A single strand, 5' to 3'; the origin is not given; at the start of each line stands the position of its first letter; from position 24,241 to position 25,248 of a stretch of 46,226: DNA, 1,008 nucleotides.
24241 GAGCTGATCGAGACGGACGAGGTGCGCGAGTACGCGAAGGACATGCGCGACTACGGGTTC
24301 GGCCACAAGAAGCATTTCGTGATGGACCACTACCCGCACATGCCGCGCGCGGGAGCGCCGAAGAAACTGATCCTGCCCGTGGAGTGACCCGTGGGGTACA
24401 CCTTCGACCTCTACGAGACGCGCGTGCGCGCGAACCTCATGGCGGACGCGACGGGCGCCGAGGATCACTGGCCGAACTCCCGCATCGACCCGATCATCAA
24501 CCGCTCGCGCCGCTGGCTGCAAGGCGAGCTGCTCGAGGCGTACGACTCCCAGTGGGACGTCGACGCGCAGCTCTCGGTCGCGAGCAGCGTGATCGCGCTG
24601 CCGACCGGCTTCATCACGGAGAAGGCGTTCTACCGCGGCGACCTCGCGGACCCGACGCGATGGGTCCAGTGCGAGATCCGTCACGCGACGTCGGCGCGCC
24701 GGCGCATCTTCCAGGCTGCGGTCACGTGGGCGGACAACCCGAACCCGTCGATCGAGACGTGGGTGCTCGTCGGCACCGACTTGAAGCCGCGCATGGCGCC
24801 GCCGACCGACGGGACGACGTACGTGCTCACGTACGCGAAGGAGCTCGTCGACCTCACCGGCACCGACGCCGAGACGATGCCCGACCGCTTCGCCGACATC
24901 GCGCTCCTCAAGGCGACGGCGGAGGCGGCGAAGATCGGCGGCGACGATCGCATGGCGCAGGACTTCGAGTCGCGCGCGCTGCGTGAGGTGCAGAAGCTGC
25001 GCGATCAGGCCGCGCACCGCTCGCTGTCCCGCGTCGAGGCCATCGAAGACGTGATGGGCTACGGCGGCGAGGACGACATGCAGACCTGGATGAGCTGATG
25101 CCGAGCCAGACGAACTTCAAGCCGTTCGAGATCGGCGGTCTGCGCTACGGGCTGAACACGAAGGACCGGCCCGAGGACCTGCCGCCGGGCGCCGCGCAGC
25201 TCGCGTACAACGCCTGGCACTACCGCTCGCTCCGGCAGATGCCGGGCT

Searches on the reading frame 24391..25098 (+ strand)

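Call 81: search_protein_families(library=pfam, max_evalue=0.01, proteins=[window:24391-25098:+])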
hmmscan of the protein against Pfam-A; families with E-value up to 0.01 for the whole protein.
window:24391-25098:+ (235 aa): 1 family
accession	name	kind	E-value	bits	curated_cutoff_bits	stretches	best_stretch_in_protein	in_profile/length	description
PF24175.2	SU10_adaptor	-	2.1e-07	32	27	1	11-208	9-185/194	SU10 adaptor protein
